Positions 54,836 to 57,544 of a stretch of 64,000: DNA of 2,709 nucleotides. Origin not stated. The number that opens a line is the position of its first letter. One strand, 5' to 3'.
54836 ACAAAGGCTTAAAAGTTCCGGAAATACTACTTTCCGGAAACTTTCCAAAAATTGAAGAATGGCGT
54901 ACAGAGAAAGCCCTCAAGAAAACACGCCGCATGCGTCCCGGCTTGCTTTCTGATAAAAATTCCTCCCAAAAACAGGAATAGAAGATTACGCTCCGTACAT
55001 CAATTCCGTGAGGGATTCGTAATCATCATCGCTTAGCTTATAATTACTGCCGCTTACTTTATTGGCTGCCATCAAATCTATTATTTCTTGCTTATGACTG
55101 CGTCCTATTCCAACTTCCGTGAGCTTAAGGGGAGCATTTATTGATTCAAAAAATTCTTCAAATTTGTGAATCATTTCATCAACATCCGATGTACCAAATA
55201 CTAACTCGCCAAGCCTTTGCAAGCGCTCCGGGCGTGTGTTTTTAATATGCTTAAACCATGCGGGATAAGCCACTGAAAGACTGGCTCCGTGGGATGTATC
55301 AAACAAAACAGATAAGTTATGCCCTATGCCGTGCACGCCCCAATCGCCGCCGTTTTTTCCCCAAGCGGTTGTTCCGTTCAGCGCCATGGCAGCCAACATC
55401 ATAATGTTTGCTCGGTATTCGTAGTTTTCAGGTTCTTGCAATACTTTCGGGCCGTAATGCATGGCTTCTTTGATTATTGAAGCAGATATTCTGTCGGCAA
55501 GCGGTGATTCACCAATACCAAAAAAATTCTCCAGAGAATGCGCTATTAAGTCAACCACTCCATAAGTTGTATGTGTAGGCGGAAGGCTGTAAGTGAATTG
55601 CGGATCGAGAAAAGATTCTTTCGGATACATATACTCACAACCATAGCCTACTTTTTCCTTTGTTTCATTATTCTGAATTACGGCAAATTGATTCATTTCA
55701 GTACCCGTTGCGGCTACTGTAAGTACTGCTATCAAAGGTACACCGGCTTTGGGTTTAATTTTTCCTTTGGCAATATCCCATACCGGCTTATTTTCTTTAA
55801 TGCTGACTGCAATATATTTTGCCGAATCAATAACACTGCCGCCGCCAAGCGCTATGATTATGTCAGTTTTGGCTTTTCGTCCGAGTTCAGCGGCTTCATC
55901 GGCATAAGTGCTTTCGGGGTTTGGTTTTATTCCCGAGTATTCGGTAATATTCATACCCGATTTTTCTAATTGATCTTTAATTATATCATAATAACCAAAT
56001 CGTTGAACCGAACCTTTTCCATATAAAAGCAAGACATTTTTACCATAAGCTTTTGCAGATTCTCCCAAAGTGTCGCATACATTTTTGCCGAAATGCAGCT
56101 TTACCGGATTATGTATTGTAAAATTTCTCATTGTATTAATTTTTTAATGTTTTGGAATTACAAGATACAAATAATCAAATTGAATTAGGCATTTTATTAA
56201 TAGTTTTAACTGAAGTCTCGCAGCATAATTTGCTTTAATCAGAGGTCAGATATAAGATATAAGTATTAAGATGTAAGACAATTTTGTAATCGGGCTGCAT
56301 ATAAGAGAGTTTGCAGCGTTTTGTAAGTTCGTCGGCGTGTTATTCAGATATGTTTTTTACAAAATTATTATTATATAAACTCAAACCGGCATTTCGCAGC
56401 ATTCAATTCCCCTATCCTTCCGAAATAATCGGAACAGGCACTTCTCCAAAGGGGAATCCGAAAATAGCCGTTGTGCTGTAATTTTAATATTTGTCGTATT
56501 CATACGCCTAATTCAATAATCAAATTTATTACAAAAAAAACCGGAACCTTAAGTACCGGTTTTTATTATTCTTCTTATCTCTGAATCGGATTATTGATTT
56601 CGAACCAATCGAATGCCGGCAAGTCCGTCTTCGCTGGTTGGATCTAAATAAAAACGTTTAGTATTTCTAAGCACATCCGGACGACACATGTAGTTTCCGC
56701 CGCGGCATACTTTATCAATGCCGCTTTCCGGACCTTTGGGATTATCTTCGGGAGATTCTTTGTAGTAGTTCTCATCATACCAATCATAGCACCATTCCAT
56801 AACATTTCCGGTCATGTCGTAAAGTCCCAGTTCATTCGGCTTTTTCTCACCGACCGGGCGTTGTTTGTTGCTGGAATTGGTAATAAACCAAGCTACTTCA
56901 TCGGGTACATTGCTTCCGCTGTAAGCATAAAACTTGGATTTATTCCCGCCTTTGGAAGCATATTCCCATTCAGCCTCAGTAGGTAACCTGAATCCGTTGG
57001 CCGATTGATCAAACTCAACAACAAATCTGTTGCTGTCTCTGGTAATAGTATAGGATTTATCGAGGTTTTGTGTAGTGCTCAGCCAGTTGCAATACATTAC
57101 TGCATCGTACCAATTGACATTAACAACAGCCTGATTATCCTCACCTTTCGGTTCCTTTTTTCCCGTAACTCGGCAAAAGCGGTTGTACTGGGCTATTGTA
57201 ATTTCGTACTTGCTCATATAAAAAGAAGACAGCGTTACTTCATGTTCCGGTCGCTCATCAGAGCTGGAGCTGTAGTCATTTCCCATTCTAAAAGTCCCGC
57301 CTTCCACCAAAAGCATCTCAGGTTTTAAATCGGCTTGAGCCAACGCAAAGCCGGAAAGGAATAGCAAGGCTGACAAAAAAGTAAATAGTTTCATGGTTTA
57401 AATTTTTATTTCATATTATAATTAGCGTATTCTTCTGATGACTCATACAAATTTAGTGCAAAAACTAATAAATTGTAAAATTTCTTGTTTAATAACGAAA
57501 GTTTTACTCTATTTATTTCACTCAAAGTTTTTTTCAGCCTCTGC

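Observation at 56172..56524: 337-bp non-coding element with perfect 11-bp terminal inverted repeats and a perfect 8-bp target-site duplication (MITE-like, copy A)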

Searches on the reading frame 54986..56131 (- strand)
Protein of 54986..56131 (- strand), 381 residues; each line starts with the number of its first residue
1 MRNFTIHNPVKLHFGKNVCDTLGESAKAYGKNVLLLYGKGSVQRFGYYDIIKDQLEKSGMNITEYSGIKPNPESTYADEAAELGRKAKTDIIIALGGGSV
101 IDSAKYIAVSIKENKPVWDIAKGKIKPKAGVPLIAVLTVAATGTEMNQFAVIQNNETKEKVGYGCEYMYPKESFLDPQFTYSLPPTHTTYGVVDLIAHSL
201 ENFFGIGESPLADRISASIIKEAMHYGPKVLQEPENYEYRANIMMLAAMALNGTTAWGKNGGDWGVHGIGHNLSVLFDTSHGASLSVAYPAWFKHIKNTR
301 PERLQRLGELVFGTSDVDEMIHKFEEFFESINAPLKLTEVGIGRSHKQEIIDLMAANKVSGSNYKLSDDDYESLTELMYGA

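Call 13: find_encoding_contigs(protein=window:54986-56131:-, flank=10000, max_places=10)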
Protein window:54986-56131:- (381 aa): 6 contigs read that carry it; 4 places shown.
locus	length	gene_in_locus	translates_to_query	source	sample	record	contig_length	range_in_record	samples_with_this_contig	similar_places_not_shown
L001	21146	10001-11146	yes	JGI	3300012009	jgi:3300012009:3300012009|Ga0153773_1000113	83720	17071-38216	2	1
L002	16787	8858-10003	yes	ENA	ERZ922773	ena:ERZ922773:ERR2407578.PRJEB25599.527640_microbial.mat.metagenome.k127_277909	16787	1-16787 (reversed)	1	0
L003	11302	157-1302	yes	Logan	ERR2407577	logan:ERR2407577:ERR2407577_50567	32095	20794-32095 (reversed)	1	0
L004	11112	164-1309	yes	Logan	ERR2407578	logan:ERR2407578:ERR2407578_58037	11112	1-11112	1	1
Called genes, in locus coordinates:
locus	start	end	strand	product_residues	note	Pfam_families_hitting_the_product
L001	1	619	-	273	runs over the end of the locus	PF00117:GATase, PF07722:Peptidase_C26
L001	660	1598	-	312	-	PF13691:Lactamase_B_4, PF23023:Anti-Pycsar_Apyc1, PF00753:Lactamase_B (weak), PF12706:Lactamase_B_2 (weak)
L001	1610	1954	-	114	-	PF01740:STAS, PF13466:STAS_2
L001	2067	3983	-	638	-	PF21710:Spt6_S1 (faint), PF17092:PCB_OB (faint), PF00575:S1, PF23459:S1_RRP5 (weak), PF00575:S1, PF23459:S1_RRP5 (weak), PF00575:S1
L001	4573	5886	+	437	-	PF02737:3HCDH_N (faint), PF03446:NAD_binding_2 (weak), PF03721:UDPG_MGDP_dh_N, PF03807:F420_oxidored (faint), PF00984:UDPG_MGDP_dh, PF03720:UDPG_MGDP_dh_C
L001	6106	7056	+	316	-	PF01073:3Beta_HSD, PF01370:Epimerase, PF02719:Polysacc_synt_2 (faint), PF04321:RmlD_sub_bind, PF07993:NAD_binding_4 (faint), PF16363:GDP_Man_Dehyd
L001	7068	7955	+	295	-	PF00483:NTP_transferase, PF12804:NTP_transf_3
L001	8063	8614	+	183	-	PF00908:dTDP_sugar_isom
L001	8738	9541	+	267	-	PF03781:FGE-sulfatase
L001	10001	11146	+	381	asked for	PF00465:Fe-ADH, PF13685:Fe-ADH_2, PF25137:ADH_Fe_C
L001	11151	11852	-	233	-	PF01746:tRNA_m1G_MT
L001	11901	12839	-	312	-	-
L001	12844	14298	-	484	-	PF02386:TrkH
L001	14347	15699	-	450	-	PF02254:TrkA_N, PF13241:NAD_binding_7 (faint), PF02080:TrkA_C (weak), PF02254:TrkA_N, PF02080:TrkA_C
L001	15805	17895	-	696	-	-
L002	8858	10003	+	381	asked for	PF00465:Fe-ADH, PF13685:Fe-ADH_2, PF25137:ADH_Fe_C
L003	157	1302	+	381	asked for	PF00465:Fe-ADH, PF13685:Fe-ADH_2, PF25137:ADH_Fe_C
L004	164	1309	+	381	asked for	PF00465:Fe-ADH, PF13685:Fe-ADH_2, PF25137:ADH_Fe_C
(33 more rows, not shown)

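Call 33: find_homologous_proteins(query=window:54986-56131:-, max_evalue=1e-100)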
Query window:54986-56131:- (381 aa): 2493 proteins with E <= 1e-100 among 8000 candidates; the best 120 are listed.
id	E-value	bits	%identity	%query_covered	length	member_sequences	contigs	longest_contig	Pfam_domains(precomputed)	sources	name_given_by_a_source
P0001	1.7e-232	789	90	100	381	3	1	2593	PF13685.13,PF25137.1,PF00465.26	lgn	-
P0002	6.9e-230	781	88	100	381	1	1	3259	PF13685.13,PF25137.1,PF00465.26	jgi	jgi:alcohol dehydrogenase YqhD (iron-dependent ADH family)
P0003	5.2e-195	666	75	100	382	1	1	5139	PF13685.13,PF25137.1,PF00465.26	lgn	-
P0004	5.2e-172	590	68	99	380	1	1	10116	PF13685.13,PF25137.1,PF00465.26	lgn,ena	-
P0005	5.6e-168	577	65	100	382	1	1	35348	PF13685.13,PF25137.1,PF00465.26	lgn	-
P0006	1.1e-165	570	65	99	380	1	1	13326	PF13685.13,PF25137.1,PF00465.26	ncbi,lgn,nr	ncbi:MAG: iron-containing alcohol dehydrogenase [Bacteroidota bacterium]|nr:iron-containing alcohol 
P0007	1.2e-152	527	61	99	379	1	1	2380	PF13685.13,PF25137.1,PF00465.26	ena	-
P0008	1.3e-150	520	60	99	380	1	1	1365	PF13685.13,PF25137.1,PF00465.26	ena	-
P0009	1.5e-147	510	59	99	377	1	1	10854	PF13685.13,PF25137.1,PF00465.26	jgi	-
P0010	1.6e-147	510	59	100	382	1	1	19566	PF13685.13,PF25137.1,PF00465.26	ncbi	-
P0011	5.1e-147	508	59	99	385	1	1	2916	PF13685.13,PF25137.1,PF00465.26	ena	-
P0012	1.1e-146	507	59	99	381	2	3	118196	PF13685.13,PF25137.1,PF00465.26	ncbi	-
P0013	3.1e-146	506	59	100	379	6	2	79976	PF13685.13,PF25137.1,PF00465.26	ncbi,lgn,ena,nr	ncbi:MAG: iron-containing alcohol dehydrogenase [Bacteroidales bacterium]|nr:iron-containing alcohol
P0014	1.8e-144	500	58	100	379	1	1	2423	PF13685.13,PF25137.1,PF00465.26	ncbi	-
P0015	8.0e-144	498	58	99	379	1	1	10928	PF13685.13,PF25137.1,PF00465.26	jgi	-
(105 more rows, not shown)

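Call 34: find_encoding_contigs(protein=P0001, flank=5000, max_places=3)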
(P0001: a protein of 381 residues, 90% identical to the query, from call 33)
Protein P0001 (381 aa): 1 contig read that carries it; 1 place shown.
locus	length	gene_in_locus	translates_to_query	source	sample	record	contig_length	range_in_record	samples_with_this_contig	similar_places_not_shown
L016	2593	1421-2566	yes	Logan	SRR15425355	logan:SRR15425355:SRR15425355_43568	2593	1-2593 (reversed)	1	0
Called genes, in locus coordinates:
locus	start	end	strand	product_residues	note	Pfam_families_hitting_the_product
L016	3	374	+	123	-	?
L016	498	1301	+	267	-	PF03781:FGE-sulfatase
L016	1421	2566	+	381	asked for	PF00465:Fe-ADH, PF13685:Fe-ADH_2, PF25137:ADH_Fe_C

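Call 35: find_encoding_contigs(protein=P0002, flank=5000, max_places=3)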
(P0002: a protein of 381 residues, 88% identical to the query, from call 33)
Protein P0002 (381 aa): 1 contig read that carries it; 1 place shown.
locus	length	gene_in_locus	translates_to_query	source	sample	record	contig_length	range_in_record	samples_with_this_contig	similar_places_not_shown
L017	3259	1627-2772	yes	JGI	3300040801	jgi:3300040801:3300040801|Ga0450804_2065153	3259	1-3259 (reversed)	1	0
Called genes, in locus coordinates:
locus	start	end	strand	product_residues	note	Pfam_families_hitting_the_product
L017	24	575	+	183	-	PF00908:dTDP_sugar_isom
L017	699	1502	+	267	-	PF03781:FGE-sulfatase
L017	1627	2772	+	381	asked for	PF00465:Fe-ADH, PF13685:Fe-ADH_2, PF25137:ADH_Fe_C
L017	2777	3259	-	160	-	?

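Call 36: find_encoding_contigs(protein=P0003, flank=5000, max_places=3)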
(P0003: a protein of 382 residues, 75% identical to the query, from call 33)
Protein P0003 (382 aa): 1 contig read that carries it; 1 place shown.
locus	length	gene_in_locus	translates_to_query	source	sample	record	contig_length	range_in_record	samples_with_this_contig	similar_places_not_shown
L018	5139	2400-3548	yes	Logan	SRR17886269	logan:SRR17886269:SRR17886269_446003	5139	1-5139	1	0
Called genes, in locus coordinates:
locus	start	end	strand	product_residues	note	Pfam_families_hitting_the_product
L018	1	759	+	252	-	?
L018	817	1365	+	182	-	PF00908:dTDP_sugar_isom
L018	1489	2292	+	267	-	PF03781:FGE-sulfatase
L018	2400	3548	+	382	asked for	PF00465:Fe-ADH, PF13685:Fe-ADH_2, PF25137:ADH_Fe_C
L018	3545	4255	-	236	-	PF01746:tRNA_m1G_MT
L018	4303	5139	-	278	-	?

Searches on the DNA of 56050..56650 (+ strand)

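Call 9: search_rna_families(source=window, start=56050, end=56650, threshold=evalue, max_evalue=10)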
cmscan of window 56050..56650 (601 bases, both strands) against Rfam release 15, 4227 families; matches with E-value up to 10: 12.
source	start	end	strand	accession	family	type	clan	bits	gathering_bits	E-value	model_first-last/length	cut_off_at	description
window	56458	56576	+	RF00121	MicC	Gene; sRNA;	-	23.5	90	0.41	1-123/123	no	MicC RNA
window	56498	56573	+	RF02053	STnc430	Gene; sRNA;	-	22.5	47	0.37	1-162/162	no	Enterobacterial sRNA STnc430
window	56486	56570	+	RF02064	STnc370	Gene; sRNA;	-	22.5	54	1.9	1-71/71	no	Enterobacterial sRNA STnc370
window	56519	56616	-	RF04345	Plastid-rps12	Cis-reg;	-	22.4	78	1.5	1-97/97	no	Plastid-rps12 3UTR RNA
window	56529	56613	-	RF02074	STnc240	Gene; sRNA;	-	22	55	0.98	1-77/77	no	Enterobacterial sRNA STnc240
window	56507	56569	+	RF00506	Thr_leader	Cis-reg; leader;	-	19.2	55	0.46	1-118/118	no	Threonine operon leader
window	56523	56585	-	RF02362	Yfr10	Gene; sRNA;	-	17.2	43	8.8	1-78/78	no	Cyanobacterial functional RNA 10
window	56492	56571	+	RF02059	STnc50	Gene; sRNA;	-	16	55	8.6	1-84/84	no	Salmonella enterica sRNA STnc40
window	56533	56604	-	RF02891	AgrB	Gene; antisense;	-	15.4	40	8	1-84/84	no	ArsR-gov region gene B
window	56456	56575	-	RF00125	IS128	Gene; sRNA;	-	12.2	80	7.8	1-209/209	no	IS128 RNA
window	56499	56560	-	RF02060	STnc410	Gene; sRNA;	-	12.1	50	5.6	1-158/158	no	Enterobacterial sRNA STnc410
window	56453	56464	+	RF02914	DUF805b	Cis-reg;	CL00115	10.6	35.6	6.6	6-17/35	no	DUF805b RNA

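Call 41: search_dna_similar(query=window:56180-56516:+, collection=plasmids, mode=distant, max_evalue=1)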
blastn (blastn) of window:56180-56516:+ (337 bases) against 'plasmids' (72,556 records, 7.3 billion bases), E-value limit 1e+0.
No match.

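Call 72: search_dna_similar(query=window:56180-56516:+, collection=phages, mode=distant, max_evalue=1)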
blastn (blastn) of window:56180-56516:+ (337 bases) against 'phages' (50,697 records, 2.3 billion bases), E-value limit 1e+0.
Records with a match: 3; places in all: 3; records where one place covers at least 80% of the query: 0.
Best place of each record, by identity: 90-95% 3.
By first word of the organism name: Lactococcus 2; Bacteriophage 1.
By host as written in the record: Lactococcus lactis IL1403 1; - 1; Lactococcus lactis subsp. lactis Il1403 1.
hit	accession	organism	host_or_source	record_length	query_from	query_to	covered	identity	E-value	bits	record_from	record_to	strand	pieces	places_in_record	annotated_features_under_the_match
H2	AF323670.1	Lactococcus phage bIL309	Lactococcus lactis IL1403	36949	163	193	9%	90.3%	9e-2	44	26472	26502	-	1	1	orf50: tail protein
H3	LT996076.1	Bacteriophage sp.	-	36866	163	193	9%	90.3%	9e-2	44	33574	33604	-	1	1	record has no annotation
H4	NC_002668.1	Lactococcus phage bIL309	Lactococcus lactis subsp. lactis Il1403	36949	163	193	9%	90.3%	9e-2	44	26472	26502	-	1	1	minor tail protein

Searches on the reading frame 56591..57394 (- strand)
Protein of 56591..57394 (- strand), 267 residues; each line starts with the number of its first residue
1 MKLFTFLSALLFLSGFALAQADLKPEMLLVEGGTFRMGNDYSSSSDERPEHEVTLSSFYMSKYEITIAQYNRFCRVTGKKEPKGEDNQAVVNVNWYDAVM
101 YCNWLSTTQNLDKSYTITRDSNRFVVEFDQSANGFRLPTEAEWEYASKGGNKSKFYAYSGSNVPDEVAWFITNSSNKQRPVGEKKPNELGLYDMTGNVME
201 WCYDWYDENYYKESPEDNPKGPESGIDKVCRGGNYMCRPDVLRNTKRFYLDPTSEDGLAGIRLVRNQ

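Call 50: find_encoding_contigs(protein=window:56591-57394:-, flank=3000, max_places=10)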
Protein window:56591-57394:- (267 aa): 5 contigs read that carry it; 2 places shown.
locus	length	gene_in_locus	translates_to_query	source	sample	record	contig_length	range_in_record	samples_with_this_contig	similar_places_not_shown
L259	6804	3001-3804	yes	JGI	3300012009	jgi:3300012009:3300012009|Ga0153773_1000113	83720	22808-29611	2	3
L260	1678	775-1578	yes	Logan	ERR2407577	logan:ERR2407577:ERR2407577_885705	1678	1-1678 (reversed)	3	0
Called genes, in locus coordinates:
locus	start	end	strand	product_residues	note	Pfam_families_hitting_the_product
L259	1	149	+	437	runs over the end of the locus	PF02737:3HCDH_N (faint), PF03446:NAD_binding_2 (weak), PF03721:UDPG_MGDP_dh_N, PF03807:F420_oxidored (faint), PF00984:UDPG_MGDP_dh, PF03720:UDPG_MGDP_dh_C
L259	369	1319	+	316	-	PF01073:3Beta_HSD, PF01370:Epimerase, PF02719:Polysacc_synt_2 (faint), PF04321:RmlD_sub_bind, PF07993:NAD_binding_4 (faint), PF16363:GDP_Man_Dehyd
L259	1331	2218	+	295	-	PF00483:NTP_transferase, PF12804:NTP_transf_3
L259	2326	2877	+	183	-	PF00908:dTDP_sugar_isom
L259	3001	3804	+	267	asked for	PF03781:FGE-sulfatase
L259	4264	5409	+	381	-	PF00465:Fe-ADH, PF13685:Fe-ADH_2, PF25137:ADH_Fe_C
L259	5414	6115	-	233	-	PF01746:tRNA_m1G_MT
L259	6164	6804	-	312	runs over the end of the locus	-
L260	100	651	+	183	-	PF00908:dTDP_sugar_isom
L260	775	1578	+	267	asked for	PF03781:FGE-sulfatase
